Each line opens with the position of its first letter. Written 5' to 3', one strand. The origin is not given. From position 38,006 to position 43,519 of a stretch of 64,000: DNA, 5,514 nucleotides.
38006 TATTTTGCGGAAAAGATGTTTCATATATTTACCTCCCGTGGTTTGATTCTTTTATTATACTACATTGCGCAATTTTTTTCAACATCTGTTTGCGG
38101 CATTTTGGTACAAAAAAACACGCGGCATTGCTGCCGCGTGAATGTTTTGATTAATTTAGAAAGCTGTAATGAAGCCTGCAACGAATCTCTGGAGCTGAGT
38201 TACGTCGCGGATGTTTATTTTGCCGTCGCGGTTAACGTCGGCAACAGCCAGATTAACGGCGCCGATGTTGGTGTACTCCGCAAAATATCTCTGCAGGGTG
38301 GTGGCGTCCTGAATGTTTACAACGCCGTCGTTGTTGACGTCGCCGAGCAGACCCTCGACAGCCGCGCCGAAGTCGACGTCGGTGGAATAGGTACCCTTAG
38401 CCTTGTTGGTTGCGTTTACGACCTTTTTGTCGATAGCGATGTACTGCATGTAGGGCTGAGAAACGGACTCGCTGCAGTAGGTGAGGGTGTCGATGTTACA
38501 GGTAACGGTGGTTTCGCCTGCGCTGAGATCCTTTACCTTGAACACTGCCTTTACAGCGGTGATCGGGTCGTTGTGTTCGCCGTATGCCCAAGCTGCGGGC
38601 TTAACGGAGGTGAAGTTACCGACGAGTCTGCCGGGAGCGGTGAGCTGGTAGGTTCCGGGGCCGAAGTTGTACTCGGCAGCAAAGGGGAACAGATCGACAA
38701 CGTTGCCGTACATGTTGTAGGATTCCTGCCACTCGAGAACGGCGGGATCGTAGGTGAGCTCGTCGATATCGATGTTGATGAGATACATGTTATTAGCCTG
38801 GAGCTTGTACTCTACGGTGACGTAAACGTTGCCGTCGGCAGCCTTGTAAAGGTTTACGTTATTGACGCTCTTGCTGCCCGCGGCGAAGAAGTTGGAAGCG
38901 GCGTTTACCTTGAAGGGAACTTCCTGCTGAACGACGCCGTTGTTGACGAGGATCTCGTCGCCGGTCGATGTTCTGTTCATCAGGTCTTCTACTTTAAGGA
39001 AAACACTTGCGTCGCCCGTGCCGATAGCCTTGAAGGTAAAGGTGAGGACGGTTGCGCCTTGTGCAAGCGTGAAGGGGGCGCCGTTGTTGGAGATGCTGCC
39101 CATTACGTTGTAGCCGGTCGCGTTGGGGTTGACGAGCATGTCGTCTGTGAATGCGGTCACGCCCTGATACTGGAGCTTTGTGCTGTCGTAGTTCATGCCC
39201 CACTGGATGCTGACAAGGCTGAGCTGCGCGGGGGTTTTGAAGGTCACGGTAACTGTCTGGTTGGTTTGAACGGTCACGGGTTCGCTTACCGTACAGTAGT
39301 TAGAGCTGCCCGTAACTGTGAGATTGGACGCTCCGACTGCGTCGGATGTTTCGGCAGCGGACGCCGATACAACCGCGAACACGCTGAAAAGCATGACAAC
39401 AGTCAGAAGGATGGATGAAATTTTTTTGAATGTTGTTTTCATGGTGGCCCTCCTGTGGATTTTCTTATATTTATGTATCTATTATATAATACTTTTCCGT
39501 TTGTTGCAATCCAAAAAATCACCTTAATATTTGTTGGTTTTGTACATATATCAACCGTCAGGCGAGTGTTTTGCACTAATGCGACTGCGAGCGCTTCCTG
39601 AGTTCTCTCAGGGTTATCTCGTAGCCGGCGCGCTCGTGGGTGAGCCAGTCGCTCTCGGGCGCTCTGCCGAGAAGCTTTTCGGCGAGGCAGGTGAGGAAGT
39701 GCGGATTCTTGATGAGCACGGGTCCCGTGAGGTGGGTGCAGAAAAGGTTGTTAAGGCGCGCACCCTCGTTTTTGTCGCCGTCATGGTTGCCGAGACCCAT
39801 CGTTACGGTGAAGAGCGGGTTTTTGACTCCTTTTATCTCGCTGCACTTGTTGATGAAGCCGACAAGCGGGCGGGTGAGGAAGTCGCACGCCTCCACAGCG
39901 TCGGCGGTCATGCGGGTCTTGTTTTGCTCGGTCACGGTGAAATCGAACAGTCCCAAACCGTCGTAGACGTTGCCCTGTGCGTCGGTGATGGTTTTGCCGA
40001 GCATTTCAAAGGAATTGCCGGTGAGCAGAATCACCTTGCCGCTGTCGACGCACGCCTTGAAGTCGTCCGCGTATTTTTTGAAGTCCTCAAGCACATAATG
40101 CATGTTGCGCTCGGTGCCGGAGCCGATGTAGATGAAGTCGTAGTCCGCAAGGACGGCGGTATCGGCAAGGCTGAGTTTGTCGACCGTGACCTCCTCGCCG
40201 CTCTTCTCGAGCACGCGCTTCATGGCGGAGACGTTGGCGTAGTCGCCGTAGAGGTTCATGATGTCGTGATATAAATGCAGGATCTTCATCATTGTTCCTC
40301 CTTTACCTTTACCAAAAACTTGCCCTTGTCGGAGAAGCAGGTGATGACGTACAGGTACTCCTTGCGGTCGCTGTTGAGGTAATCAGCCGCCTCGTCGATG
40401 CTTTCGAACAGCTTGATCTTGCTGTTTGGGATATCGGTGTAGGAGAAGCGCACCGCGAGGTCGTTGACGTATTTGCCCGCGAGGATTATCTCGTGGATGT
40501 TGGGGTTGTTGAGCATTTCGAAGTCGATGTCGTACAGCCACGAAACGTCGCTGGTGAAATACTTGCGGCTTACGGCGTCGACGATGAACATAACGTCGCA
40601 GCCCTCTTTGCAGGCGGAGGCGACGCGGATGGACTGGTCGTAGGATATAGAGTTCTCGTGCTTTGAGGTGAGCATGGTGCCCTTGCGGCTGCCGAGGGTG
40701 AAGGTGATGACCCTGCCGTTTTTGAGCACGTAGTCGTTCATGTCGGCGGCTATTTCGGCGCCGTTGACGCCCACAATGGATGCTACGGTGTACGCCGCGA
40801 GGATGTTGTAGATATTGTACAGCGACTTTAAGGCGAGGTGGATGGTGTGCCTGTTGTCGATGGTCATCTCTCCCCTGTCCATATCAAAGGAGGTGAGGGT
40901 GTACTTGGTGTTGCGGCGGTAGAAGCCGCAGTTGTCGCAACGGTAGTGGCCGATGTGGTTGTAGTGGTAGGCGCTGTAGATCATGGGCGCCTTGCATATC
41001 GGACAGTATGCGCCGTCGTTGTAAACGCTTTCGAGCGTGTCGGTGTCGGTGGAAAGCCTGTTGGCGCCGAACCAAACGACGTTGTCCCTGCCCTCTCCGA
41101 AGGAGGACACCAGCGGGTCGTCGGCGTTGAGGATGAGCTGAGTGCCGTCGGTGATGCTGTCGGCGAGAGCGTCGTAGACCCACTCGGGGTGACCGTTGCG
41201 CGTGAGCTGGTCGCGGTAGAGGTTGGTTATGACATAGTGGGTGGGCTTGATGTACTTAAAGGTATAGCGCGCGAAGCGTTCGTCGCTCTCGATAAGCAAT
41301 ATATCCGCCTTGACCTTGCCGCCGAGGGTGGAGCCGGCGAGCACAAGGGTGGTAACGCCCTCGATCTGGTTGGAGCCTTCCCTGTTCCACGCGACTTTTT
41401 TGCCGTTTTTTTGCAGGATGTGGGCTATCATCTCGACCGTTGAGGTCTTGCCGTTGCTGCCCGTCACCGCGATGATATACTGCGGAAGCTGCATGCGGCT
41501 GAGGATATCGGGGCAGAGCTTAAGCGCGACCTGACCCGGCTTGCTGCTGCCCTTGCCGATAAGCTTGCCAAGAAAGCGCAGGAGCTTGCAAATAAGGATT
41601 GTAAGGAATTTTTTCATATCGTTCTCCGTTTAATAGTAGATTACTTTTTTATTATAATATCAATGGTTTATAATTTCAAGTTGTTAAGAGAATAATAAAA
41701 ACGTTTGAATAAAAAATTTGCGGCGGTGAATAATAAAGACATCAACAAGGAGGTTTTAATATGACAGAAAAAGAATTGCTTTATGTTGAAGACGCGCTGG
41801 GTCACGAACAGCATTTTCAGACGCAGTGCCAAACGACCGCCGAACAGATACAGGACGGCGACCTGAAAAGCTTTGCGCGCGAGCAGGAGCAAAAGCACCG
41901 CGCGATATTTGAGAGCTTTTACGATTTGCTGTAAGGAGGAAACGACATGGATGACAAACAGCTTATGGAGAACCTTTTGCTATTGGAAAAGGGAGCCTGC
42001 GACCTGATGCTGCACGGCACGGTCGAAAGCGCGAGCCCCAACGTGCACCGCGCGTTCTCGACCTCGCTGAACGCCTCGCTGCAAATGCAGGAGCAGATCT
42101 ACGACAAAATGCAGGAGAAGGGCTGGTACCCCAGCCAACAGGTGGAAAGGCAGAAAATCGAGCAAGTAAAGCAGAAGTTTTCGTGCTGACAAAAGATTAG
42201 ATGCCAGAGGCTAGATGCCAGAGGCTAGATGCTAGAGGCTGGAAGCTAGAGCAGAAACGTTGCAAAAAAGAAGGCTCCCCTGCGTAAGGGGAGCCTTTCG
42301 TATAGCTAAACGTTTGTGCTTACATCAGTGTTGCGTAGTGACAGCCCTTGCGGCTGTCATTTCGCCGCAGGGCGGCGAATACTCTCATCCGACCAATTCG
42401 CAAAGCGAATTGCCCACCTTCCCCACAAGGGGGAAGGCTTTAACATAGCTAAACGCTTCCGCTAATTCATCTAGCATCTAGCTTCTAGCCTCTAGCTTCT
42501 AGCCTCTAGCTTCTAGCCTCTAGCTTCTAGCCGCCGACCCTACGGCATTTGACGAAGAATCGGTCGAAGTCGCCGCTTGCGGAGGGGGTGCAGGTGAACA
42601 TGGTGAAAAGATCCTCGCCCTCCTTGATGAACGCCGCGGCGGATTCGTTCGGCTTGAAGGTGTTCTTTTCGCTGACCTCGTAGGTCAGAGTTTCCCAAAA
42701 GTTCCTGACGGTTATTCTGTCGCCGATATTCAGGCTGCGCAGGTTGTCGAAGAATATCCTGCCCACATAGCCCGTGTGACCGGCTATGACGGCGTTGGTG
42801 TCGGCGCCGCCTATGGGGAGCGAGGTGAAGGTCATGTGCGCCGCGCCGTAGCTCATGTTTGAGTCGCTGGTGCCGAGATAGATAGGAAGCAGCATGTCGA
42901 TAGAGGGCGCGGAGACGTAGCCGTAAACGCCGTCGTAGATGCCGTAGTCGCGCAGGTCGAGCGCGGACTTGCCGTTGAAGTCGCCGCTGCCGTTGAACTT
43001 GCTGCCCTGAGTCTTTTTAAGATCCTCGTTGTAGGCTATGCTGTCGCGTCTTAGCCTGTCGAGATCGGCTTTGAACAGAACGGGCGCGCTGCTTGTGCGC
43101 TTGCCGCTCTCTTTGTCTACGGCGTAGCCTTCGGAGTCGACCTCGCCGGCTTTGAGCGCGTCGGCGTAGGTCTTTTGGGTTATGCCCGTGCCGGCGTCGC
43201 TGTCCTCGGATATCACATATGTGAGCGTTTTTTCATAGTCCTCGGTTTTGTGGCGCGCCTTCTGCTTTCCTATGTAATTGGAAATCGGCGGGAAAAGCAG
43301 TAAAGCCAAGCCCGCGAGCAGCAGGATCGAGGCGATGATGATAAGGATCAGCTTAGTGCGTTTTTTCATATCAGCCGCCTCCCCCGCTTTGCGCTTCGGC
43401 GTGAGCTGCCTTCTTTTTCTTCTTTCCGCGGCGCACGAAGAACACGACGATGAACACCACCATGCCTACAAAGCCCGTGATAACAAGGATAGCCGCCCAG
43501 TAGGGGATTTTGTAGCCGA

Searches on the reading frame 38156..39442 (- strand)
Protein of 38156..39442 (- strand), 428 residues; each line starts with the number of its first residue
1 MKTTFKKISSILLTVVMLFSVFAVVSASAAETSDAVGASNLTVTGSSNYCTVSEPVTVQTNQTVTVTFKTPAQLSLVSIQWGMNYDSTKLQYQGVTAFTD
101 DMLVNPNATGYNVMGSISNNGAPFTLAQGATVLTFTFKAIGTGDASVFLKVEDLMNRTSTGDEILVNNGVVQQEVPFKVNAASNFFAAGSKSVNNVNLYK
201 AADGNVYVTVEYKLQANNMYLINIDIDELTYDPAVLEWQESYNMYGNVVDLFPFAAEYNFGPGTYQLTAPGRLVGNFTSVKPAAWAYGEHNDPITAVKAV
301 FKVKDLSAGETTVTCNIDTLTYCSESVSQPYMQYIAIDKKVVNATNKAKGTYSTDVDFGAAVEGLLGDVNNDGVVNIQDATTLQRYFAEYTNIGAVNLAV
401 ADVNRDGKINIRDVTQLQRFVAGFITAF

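Call 68: search_protein_families(library=pfam, proteins=[window:38156-39442:-], max_evalue=0.001)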
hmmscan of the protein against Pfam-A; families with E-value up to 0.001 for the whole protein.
window:38156-39442:- (428 aa): 1 family
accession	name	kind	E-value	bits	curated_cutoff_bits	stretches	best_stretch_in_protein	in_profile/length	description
PF00404.24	Dockerin_1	-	4.1e-14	52.9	22.9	1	366-421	1-56/57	Dockerin type I domain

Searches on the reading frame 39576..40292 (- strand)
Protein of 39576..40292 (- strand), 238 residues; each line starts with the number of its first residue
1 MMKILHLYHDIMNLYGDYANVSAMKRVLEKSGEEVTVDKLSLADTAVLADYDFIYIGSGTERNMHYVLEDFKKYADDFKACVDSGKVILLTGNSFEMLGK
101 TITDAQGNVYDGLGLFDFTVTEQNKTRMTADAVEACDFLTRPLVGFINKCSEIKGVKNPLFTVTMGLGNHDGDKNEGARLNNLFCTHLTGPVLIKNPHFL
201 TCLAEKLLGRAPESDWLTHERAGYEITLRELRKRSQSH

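Call 68: search_protein_families(library=pfam, proteins=[window:39576-40292:-], max_evalue=0.001)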
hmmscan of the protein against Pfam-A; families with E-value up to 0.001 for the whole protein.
window:39576-40292:- (238 aa): 1 family
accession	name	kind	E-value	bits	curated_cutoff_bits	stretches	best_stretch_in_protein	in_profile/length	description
PF07685.20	GATase_3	-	2.5e-15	57.1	27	1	3-193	1-192/196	CobB/CobQ-like glutamine amidotransferase domain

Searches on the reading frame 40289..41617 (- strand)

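Call 7: search_protein_families(library=pfam, proteins=[window:40289-41617:-], max_evalue=0.01)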
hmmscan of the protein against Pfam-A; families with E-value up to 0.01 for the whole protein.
window:40289-41617:- (442 aa): 2 families
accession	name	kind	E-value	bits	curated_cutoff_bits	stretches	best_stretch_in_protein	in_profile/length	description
PF08353.15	MurT_C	-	1.1e-22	80.5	25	1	321-429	3-108/110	MurT ligase C-terminal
PF08245.18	Mur_ligase_M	-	1.5e-13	51.6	24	1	51-277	1-198/200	Mur ligase middle domain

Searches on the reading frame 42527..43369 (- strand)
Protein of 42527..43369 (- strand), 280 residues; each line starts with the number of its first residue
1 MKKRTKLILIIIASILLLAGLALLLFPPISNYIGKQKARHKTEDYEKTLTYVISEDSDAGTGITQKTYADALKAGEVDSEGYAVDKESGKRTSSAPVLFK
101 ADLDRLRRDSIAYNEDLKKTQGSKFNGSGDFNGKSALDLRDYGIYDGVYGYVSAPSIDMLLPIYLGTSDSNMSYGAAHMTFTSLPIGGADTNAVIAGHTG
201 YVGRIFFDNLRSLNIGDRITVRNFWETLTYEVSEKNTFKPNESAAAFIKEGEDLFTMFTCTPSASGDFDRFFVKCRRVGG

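Call 5: search_protein_families(library=pfam, proteins=[window:42527-43369:-], max_evalue=0.01)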
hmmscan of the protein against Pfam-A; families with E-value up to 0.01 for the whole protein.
window:42527-43369:- (280 aa): 1 family
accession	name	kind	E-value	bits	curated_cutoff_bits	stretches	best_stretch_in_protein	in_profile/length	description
PF04203.18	Sortase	-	2.9e-20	72.7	26.6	1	154-277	3-124/125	Sortase domain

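Call 6: search_protein_families(library=ncbifam, proteins=[window:42527-43369:-], max_evalue=0.01)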
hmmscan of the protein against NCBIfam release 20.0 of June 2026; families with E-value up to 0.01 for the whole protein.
window:42527-43369:- (280 aa): 6 families
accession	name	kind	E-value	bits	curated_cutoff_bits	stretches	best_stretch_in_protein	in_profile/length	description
NF033745.1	class_C_sortase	subfamily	6.6e-45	153.5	160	1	100-277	42-220/220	class C sortase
TIGR01076.1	sortase_fam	subfamily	4.9e-29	100.8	39.35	1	150-278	1-128/136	sortase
NF033746.1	class_D_sortase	subfamily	1.6e-11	44.1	165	1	149-263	10-117/135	class D sortase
NF033747.1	class_E_sortase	subfamily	4.9e-11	42.9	160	1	149-263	71-192/211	class E sortase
NF058671.1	sortase_SrtD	exception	6.3e-11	42.3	140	1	149-262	64-170/187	class D sortase, LPxTATN-specific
TIGR03784.1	marine_sortase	equivalog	1.1e-06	28.4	158.25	1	155-263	57-159/174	class GN sortase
